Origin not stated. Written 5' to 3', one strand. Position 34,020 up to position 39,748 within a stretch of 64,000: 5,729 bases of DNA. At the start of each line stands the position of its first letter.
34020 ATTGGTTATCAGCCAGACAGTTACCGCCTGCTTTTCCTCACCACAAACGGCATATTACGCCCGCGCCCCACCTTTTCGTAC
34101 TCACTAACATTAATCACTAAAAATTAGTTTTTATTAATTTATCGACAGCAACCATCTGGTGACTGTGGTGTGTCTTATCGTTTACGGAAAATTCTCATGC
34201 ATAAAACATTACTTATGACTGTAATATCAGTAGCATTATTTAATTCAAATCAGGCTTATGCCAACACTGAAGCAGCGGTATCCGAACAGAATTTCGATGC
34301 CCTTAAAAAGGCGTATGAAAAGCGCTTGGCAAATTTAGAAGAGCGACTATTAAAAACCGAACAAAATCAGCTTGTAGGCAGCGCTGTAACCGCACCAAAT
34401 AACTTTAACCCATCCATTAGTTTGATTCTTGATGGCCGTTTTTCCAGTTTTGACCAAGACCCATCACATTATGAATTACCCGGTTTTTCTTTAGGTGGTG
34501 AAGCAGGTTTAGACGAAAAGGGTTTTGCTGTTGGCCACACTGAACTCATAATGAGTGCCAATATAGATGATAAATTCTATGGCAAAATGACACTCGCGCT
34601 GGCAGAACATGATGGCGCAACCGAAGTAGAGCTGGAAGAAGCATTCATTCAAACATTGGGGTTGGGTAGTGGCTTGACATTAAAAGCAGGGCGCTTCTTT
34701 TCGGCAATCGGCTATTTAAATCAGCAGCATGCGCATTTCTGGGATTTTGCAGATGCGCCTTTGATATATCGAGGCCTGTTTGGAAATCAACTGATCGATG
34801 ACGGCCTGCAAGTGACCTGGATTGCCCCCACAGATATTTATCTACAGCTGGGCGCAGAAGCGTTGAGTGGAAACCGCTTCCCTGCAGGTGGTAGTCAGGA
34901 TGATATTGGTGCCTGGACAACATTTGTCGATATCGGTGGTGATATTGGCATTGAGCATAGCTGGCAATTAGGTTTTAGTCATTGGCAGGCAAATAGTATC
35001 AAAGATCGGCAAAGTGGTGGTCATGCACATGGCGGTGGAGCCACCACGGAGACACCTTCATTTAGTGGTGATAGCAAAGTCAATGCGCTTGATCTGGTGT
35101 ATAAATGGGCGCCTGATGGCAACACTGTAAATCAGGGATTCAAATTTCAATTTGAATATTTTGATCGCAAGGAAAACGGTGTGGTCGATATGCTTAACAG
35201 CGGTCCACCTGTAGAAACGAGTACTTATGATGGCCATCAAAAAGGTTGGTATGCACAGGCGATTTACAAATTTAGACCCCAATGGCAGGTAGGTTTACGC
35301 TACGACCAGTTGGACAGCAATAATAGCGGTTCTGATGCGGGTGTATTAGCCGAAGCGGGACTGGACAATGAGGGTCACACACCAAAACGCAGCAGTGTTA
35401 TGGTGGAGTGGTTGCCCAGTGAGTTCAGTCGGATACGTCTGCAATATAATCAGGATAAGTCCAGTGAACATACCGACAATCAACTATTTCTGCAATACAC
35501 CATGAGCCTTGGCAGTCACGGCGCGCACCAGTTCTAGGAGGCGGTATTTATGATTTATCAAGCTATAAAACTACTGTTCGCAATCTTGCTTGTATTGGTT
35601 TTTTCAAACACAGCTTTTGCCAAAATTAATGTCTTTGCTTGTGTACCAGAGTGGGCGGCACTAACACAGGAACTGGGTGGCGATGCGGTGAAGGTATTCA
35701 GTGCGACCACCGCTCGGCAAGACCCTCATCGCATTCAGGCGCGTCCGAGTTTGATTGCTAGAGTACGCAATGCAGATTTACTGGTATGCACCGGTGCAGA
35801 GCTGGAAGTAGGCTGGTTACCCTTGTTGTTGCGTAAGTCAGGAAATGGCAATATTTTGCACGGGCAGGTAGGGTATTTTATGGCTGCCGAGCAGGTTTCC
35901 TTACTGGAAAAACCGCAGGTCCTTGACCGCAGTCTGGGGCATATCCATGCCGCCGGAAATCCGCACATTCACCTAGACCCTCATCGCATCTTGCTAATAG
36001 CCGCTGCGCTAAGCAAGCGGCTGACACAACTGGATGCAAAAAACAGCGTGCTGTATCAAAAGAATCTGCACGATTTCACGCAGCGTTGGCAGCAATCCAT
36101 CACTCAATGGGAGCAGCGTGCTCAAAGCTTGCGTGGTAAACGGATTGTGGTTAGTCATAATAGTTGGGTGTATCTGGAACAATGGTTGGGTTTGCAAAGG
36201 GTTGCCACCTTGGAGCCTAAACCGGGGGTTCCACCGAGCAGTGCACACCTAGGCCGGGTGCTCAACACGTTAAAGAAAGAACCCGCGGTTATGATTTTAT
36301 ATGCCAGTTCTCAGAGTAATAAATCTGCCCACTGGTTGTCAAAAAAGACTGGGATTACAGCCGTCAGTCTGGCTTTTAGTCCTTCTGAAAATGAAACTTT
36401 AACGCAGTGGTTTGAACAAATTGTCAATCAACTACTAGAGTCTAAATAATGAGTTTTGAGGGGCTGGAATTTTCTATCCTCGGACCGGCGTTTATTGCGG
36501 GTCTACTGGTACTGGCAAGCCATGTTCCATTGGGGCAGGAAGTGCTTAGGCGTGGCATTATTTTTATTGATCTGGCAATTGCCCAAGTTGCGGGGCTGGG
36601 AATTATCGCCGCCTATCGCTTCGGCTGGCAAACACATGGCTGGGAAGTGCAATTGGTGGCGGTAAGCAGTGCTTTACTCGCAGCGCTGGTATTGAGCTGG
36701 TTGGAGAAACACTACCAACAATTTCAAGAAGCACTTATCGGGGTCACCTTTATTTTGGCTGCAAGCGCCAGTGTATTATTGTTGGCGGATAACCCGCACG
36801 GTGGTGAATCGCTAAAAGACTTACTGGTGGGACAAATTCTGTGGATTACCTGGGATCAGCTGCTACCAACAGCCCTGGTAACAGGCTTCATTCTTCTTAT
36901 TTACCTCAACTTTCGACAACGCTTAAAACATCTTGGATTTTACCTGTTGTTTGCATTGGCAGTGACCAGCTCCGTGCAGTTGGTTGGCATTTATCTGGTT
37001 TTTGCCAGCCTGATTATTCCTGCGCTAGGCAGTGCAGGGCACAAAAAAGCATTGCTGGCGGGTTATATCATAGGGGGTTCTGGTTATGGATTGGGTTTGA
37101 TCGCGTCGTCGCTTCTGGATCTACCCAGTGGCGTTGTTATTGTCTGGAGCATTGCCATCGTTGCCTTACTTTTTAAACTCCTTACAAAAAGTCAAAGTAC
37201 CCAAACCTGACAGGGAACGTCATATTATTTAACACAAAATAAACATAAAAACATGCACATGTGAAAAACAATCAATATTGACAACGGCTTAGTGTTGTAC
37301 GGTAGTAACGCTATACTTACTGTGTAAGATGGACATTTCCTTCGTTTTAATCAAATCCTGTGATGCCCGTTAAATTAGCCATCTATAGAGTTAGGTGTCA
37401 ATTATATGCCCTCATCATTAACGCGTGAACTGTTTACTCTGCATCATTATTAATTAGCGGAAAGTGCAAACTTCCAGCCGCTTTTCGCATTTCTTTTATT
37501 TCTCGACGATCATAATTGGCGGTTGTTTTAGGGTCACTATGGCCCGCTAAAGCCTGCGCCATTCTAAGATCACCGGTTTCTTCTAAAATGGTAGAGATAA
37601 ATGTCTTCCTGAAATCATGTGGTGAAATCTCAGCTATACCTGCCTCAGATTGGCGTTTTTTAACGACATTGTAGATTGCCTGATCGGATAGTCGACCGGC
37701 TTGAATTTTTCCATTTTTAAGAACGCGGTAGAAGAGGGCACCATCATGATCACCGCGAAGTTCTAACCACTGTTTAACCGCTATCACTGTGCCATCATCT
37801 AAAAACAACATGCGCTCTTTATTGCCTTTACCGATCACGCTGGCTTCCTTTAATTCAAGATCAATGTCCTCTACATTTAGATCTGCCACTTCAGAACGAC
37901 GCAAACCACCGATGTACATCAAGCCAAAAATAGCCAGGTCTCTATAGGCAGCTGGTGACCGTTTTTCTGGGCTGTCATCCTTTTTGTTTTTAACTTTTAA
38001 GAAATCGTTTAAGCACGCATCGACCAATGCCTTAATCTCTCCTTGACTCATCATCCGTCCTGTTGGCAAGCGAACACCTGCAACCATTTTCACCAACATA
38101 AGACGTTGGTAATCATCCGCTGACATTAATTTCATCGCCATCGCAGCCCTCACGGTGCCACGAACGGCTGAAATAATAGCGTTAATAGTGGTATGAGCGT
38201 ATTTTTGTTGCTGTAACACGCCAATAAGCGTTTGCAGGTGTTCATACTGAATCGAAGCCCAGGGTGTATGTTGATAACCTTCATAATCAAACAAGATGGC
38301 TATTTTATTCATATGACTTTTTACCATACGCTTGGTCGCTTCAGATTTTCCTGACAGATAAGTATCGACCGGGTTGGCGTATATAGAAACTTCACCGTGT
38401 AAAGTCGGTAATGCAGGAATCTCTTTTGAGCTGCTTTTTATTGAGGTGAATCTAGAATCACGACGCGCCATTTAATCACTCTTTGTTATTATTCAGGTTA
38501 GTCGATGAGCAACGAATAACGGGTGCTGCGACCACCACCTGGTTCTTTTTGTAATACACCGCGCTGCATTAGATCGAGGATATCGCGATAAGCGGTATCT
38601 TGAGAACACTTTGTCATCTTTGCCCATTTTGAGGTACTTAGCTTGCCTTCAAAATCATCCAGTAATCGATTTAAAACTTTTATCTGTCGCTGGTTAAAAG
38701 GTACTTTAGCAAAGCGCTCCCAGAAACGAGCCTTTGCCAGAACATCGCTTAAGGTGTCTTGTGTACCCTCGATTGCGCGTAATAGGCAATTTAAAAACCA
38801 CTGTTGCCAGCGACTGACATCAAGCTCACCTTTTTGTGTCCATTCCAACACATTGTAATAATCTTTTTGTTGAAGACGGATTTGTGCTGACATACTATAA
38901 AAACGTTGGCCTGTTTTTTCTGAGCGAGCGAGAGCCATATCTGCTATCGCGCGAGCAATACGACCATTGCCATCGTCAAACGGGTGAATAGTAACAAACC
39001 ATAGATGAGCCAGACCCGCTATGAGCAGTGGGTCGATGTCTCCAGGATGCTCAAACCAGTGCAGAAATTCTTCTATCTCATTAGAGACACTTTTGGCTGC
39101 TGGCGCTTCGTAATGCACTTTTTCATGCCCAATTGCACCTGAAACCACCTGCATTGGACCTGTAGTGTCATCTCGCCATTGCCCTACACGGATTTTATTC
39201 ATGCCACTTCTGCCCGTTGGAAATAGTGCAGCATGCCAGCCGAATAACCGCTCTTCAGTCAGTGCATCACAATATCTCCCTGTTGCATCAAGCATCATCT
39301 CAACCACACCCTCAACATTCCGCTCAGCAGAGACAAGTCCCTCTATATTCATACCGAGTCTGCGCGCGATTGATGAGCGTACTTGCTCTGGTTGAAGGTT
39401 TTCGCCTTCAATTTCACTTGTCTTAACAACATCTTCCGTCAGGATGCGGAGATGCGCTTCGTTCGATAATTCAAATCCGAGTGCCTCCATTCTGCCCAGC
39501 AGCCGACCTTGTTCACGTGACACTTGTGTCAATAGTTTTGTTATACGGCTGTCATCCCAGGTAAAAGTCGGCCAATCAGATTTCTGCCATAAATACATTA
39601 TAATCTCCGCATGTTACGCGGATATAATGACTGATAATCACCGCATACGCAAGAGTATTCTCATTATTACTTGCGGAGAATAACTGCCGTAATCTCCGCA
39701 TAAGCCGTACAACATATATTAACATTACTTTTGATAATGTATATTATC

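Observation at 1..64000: Very high density of c-di-GMP and two-component genes inside a single flagellar locus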

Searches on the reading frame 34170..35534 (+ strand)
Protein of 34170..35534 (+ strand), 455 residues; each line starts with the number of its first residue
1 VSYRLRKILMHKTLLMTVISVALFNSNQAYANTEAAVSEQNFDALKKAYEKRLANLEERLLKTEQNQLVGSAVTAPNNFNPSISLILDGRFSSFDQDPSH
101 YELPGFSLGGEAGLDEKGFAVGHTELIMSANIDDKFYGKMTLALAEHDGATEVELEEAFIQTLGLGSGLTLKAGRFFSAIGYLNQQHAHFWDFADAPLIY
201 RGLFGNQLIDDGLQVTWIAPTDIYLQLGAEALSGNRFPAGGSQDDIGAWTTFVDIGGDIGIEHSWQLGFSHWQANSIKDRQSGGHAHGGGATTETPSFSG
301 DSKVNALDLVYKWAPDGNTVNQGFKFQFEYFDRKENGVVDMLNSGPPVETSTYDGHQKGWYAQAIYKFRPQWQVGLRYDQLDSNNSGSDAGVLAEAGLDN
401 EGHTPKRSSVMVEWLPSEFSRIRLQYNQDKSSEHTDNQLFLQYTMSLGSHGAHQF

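Call 6: search_protein_families(library=pfam, proteins=[window:34170-35534:+], max_evalue=0.001)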
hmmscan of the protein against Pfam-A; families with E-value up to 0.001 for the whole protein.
window:34170-35534:+ (455 aa): 1 family
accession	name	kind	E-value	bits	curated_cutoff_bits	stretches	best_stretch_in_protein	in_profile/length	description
PF07642.17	BBP2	-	0.00075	19.3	26.2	0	149-435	78-317/339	Putative beta-barrel porin-2, OmpL-like. bbp2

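Call 55: search_protein_families(library=pfam, proteins=[window:34170-35534:+], max_evalue=5)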
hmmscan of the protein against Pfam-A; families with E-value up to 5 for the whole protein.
window:34170-35534:+ (455 aa): 2 families
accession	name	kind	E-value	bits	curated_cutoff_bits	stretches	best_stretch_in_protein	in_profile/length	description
PF07642.17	BBP2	-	0.00075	19.3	26.2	1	149-435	78-317/339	Putative beta-barrel porin-2, OmpL-like. bbp2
PF07396.17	Porin_O_P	-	0.0031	17.2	20.9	1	354-436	261-351/370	Phosphate-selective porin O and P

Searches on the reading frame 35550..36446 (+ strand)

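Call 6: search_protein_families(library=pfam, proteins=[window:35550-36446:+], max_evalue=0.001)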
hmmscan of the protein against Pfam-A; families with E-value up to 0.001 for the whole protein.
window:35550-36446:+ (299 aa): 1 family
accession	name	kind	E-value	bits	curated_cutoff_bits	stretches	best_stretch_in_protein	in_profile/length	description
PF01297.22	ZnuA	-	1.5e-43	149.7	29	1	28-296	1-261/263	Zinc-uptake complex component A periplasmic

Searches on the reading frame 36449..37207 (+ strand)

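Call 6: search_protein_families(library=pfam, proteins=[window:36449-37207:+], max_evalue=0.001)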
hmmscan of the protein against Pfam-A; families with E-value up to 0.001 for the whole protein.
window:36449-37207:+ (253 aa): 2 families
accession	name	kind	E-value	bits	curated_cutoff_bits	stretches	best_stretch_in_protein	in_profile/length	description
PF00950.22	ABC-3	-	1.9e-20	74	20.1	2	9-162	3-151/258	ABC 3 transport family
PF01032.23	FecCD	-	5.4e-06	26.1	26.5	1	43-190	78-230/311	FecCD transport family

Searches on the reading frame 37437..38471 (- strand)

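Call 6: search_protein_families(library=pfam, proteins=[window:37437-38471:-], max_evalue=0.001)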
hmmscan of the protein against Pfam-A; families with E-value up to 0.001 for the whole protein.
window:37437-38471:- (345 aa): 2 families
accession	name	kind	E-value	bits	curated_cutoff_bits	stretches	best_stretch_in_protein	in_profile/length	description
PF00589.27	Phage_integrase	-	2.9e-31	109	27.1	1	167-322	17-167/172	Phage integrase family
PF02899.23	Phage_int_SAM_1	-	0.00043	20.9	22.3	0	50-112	19-81/83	Phage integrase, N-terminal SAM-like domain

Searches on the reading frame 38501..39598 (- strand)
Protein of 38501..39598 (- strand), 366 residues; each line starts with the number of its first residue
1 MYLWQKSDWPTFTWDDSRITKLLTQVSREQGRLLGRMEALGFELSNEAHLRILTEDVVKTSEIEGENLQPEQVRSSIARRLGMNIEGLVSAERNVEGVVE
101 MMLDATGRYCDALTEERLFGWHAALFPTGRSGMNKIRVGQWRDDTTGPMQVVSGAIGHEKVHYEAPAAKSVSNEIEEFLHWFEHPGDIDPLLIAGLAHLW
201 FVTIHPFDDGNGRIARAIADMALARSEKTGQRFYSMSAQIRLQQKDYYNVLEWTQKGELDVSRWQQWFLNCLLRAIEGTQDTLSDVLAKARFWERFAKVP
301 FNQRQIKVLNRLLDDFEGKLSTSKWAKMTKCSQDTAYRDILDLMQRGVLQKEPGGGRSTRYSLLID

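Call 6: search_protein_families(library=pfam, proteins=[window:38501-39598:-], max_evalue=0.001)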
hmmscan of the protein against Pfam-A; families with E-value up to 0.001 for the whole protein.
window:38501-39598:- (366 aa): 3 families
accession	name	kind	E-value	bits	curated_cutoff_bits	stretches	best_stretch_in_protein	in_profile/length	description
PF13776.11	DUF4172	-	1.7e-34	118.4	25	1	2-83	1-82/82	Domain of unknown function (DUF4172)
PF02661.23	Fic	-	1.1e-15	58.7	24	1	113-223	2-93/93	Fic/DOC family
PF22168.2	DIP2311-like_C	-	0.00056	20.6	27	0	318-363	18-62/63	Transcriptional regulator DIP2311-like, C-terminal domain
